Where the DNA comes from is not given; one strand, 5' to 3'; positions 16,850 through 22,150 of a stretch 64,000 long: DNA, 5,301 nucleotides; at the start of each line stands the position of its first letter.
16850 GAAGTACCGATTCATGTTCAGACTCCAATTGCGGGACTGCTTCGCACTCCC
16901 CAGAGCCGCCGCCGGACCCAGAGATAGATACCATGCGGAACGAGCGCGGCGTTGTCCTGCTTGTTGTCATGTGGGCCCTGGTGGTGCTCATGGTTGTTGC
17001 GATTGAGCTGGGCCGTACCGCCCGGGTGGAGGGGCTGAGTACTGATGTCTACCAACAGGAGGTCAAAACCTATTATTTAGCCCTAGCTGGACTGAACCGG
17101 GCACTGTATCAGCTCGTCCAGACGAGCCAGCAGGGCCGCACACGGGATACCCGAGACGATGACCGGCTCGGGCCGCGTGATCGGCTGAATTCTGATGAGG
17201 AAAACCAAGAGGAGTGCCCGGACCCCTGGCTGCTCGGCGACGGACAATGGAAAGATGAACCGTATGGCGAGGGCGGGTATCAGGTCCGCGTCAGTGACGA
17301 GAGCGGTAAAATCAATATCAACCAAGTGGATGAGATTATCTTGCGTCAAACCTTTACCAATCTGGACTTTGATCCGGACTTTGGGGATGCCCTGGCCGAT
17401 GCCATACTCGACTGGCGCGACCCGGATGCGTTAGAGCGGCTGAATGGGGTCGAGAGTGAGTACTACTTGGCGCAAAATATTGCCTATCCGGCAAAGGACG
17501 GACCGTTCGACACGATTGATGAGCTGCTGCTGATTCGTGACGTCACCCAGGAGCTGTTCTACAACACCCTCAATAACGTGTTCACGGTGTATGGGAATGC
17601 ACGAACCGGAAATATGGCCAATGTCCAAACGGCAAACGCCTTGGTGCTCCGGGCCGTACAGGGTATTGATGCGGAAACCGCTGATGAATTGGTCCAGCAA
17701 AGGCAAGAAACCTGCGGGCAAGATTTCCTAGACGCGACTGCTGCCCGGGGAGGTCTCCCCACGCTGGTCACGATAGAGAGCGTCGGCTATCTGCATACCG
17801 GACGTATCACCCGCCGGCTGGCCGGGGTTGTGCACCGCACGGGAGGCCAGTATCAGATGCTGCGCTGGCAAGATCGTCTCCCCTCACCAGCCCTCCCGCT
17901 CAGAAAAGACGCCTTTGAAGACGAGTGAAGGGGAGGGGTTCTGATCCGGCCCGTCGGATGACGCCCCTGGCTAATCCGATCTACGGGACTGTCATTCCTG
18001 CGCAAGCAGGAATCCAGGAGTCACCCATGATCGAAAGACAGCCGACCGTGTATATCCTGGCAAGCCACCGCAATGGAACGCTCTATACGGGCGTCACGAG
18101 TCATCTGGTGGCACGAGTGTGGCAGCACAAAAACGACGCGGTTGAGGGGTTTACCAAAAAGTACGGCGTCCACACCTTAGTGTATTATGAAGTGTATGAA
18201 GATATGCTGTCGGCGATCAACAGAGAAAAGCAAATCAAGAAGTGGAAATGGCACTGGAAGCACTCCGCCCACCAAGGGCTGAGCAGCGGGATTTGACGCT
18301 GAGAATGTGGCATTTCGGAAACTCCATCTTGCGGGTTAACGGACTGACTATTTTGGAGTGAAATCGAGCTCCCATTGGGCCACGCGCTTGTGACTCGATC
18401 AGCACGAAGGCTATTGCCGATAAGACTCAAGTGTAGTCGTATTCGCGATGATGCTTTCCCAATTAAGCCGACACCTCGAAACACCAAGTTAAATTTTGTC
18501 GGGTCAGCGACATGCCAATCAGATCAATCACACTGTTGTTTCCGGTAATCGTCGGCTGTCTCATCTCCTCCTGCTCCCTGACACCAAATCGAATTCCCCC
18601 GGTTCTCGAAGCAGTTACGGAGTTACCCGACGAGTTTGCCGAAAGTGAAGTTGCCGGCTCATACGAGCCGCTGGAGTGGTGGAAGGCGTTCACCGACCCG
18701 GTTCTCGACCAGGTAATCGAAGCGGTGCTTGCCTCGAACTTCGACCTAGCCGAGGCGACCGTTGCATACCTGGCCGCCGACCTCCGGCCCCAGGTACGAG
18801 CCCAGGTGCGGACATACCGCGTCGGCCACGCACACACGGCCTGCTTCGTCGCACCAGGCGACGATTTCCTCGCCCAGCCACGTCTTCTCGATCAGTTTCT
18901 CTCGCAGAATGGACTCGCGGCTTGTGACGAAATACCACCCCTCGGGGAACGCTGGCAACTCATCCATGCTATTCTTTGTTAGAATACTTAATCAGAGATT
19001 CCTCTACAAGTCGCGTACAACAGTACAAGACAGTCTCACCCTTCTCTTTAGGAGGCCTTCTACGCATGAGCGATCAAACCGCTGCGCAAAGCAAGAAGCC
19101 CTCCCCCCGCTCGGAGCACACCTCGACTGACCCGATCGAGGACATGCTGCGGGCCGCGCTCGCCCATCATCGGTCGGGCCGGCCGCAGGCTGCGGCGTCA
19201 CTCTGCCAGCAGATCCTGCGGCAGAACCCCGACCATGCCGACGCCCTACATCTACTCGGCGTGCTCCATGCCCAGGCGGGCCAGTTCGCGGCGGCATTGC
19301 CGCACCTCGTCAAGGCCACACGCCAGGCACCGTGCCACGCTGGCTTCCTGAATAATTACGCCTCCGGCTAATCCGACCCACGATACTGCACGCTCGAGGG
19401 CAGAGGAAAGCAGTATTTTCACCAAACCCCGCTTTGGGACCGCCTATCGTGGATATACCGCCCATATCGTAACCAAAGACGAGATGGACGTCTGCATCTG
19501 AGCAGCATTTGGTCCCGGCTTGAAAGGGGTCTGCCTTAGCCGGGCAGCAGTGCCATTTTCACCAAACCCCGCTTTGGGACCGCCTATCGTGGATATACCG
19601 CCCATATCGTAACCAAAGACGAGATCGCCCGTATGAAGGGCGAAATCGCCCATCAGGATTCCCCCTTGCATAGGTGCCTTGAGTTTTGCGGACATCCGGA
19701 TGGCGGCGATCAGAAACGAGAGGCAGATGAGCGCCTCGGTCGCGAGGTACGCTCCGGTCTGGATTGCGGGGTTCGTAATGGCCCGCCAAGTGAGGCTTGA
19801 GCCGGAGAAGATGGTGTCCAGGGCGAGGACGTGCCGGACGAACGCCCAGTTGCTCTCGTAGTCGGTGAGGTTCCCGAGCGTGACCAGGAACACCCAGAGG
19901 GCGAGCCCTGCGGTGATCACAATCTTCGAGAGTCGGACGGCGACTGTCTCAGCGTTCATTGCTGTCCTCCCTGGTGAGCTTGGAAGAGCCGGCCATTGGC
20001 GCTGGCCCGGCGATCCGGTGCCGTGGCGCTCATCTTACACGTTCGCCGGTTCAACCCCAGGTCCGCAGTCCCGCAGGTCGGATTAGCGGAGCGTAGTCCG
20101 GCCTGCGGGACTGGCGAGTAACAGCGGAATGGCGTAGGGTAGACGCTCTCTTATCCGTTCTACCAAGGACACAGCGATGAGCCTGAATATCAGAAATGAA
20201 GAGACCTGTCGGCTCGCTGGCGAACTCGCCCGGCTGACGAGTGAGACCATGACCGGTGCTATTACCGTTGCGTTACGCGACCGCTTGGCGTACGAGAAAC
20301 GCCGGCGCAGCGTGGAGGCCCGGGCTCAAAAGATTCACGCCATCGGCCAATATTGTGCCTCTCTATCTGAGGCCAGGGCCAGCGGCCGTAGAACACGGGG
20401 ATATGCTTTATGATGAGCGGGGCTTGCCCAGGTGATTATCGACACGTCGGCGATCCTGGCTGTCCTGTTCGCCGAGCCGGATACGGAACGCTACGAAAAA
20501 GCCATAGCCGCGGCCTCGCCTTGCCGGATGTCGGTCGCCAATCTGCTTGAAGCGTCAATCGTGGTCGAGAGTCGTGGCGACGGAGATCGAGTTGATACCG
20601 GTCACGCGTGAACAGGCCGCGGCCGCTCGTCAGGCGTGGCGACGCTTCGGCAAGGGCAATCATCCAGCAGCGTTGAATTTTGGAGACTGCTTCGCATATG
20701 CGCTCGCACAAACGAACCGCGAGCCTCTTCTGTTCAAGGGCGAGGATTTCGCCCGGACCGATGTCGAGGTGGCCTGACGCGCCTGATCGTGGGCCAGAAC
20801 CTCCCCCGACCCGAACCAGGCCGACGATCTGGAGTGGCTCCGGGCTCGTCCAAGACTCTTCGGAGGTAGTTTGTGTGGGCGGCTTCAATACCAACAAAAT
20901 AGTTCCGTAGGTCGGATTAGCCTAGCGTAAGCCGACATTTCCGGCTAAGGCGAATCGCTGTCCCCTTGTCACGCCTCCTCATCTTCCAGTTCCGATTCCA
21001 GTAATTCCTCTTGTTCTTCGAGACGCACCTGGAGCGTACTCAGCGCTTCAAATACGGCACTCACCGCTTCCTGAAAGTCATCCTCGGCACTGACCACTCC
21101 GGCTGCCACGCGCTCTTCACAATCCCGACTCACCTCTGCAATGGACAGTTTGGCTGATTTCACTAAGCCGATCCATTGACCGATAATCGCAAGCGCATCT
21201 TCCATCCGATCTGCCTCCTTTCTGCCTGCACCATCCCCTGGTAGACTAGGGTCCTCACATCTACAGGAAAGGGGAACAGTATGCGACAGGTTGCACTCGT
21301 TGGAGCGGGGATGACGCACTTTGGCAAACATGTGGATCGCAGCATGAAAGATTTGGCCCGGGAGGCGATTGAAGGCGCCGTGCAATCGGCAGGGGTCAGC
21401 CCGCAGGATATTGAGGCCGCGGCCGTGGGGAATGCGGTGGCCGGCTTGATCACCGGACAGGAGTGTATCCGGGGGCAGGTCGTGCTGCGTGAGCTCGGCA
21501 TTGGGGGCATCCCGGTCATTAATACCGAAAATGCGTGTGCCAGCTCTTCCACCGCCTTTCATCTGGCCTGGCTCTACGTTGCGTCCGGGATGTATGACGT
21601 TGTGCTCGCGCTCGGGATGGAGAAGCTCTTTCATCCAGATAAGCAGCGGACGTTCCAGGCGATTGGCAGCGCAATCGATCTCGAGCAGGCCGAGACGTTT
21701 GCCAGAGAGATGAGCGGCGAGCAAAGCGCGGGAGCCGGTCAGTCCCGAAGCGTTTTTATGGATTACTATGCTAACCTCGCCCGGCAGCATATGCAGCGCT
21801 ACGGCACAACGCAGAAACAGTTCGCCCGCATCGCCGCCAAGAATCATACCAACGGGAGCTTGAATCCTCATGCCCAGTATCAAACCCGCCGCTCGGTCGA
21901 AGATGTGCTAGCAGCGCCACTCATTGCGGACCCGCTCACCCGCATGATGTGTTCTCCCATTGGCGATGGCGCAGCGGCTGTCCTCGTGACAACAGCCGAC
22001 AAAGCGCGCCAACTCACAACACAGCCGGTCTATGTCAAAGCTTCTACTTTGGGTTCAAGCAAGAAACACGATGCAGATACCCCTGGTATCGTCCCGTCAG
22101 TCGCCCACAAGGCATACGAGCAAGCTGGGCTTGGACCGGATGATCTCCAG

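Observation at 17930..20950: GC-rich mosaic of truncated, alphaproteobacteria-like gene remnants between gspK and the thiolase locus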

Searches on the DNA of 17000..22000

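Call 26: search_rna_families(source=window, start=17000, end=22000, threshold=evalue, max_evalue=1)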
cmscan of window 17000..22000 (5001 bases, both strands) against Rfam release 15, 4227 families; matches with E-value up to 1: 2.
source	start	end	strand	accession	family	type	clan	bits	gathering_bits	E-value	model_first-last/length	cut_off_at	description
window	20066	20113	+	RF03577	mir-9193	Gene; miRNA;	-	24.1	55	0.55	13-62/74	no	mir-9193 microRNA precursor family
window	21115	21171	-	RF02147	MEG8_3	Gene; lncRNA;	-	17.5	40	0.48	1-66/66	no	Maternally expressed 8 exon 3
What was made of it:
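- Tried and rejected: An Rfam scan of 17-22 kb gave only two chance-level hits (call 26).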

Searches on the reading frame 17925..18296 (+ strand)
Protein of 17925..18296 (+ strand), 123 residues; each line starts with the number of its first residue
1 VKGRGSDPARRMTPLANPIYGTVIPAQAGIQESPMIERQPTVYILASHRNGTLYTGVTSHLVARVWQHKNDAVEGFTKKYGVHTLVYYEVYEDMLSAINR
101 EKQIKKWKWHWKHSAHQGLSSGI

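Call 7: search_protein_families(library=pfam, proteins=[window:17925-18296:+], max_evalue=0.01)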
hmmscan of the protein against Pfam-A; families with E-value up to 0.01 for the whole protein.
window:17925-18296:+ (123 aa): 1 family
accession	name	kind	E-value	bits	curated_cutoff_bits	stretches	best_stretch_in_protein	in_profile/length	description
PF01541.30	GIY-YIG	-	2.4e-13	50.6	22.6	1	41-108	3-72/78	GIY-YIG catalytic domain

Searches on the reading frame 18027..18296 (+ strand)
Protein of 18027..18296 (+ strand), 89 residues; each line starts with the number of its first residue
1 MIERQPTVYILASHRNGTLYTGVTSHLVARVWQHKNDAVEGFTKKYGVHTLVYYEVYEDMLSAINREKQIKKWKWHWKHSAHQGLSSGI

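Call 32: search_protein_families(library=padloc, proteins=[window:18027-18296:+], max_evalue=0.001)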
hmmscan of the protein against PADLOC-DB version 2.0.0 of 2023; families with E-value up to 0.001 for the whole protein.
window:18027-18296:+ (89 aa): 0 families

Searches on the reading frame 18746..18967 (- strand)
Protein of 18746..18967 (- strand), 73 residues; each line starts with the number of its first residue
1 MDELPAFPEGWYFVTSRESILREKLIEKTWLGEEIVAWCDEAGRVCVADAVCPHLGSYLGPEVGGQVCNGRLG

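Call 7: search_protein_families(library=pfam, proteins=[window:18746-18967:-], max_evalue=0.01)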
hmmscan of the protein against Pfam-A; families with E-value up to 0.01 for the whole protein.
window:18746-18967:- (73 aa): 1 family
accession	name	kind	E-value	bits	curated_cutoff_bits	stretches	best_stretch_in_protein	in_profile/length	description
PF00355.32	Rieske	-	2.7e-05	24.4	20.3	1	11-63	2-51/88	Rieske [2Fe-2S] domain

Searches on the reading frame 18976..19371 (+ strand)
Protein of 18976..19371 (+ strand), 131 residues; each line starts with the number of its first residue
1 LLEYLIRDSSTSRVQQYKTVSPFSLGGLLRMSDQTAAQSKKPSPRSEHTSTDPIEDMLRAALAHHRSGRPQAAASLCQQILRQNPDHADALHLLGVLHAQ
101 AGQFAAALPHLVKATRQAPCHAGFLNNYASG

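Call 7: search_protein_families(library=pfam, proteins=[window:18976-19371:+], max_evalue=0.01)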
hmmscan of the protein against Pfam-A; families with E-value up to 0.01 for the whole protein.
window:18976-19371:+ (131 aa): 17 families
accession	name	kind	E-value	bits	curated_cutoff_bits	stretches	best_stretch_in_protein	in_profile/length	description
PF13428.12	TPR_14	-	1.5e-09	38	23.5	2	58-96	5-43/44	Tetratricopeptide repeat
PF14559.12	TPR_19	-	1.6e-09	38.4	25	1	67-119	4-56/68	Tetratricopeptide repeat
PF07719.23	TPR_2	-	4.8e-09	36.1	27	1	88-119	1-32/34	Tetratricopeptide repeat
PF13432.12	TPR_16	-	2.9e-08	34.4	32.7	1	58-119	1-62/65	Tetratricopeptide repeat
PF13431.12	TPR_17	-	1.6e-07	31.5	24.4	1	76-108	1-33/34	Tetratricopeptide repeat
PF00515.34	TPR_1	-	5e-07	29.7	27.8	1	88-119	1-32/34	Tetratricopeptide repeat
PF13424.12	TPR_12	-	1.4e-06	28.8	30.1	1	58-116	6-73/77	Tetratricopeptide repeat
PF13371.12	TPR_9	-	2e-06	28.1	35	1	63-119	4-60/73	Tetratricopeptide repeat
PF13176.12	TPR_7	-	3.2e-05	24.1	27.9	0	61-86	6-33/36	Tetratricopeptide repeat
PF12895.13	ANAPC3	-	0.00015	22.4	27.2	0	72-118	7-52/82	Anaphase-promoting complex, cyclosome, subunit 3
PF13174.12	TPR_6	-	0.0003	21.7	26.3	0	57-87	3-33/33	Tetratricopeptide repeat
PF13374.12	TPR_10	-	0.00036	20.9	27.5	0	88-114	2-28/42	Tetratricopeptide repeat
PF13181.12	TPR_8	-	0.0011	19.5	25.7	0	88-119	1-32/34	Tetratricopeptide repeat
PF23914.1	TPR_CcmH_CycH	-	0.0019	18.5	42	1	60-109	90-142/158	Cytochrome c-type biogenesis protein H TPR domain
PF07721.20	TPR_4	-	0.0023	18.8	27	0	90-111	3-24/26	Tetratricopeptide repeat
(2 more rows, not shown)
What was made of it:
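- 18978..19354 (+): Orphan segment: AT-rich 88 bp, a Shine-Dalgarno sequence and TPR codons 1-97 (ORF 19066-19371, whose last 4-5 codons and stop come from REP2). TPR families in Pfam (call 7).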

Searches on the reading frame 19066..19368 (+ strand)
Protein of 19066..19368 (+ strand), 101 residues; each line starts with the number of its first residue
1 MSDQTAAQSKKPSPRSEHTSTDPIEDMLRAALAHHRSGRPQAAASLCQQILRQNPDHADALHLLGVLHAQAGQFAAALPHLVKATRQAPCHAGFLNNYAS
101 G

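Call 51: find_homologous_proteins(query=window:19066-19368:+, max_evalue=1e-8)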
Query seq(101 aa) (101 aa): 1 proteins with E <= 1e-8 among 13 candidates.
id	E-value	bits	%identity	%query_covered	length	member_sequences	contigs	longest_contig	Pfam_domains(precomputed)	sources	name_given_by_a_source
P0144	4.0e-59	215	100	100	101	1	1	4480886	PF14559.13,PF13431.13,PF13371.13,PF00515.35,PF12895.14,PF13424.13,PF13176.13,PF13432.13,PF13428.13,PF07719.24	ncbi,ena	-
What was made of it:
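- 18978..19354 (+): Only a self hit among 5.8 billion proteins (call 51).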

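Call 62: search_protein_representatives(protein=window:19066-19368:+)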
Query: 101 residues. Proteins with E-value up to 0.001 (for the whole library): 28159; up to 1e-10: 1981; up to 1e-30: 12. The best 150 are listed.
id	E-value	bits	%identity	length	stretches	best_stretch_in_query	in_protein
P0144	1.3e-59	214.7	100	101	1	1-101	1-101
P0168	9.3e-48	176.7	31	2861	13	10-98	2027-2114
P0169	5.4e-40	151.9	31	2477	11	19-99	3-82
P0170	4.3e-35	136.2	39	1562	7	26-95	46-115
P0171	5.0e-35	136.0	34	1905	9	24-97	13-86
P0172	4.1e-34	133.0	34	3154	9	5-97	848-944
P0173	5.2e-34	132.7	34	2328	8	26-97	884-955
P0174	6.5e-33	129.2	32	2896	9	24-97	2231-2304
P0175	1.7e-32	127.9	31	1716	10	10-99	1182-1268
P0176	3.3e-32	127.0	32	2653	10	12-86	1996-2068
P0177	4.2e-32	126.6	33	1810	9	26-84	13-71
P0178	5.4e-31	123.1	35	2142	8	23-94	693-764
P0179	1.3e-30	121.8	30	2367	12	15-85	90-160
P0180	2.1e-30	121.1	33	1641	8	20-98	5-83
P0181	2.9e-30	120.7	36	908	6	25-97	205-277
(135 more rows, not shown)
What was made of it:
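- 18978..19354 (+): At most 43% identity to long TPR proteins among 1.84 billion representatives (call 62).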
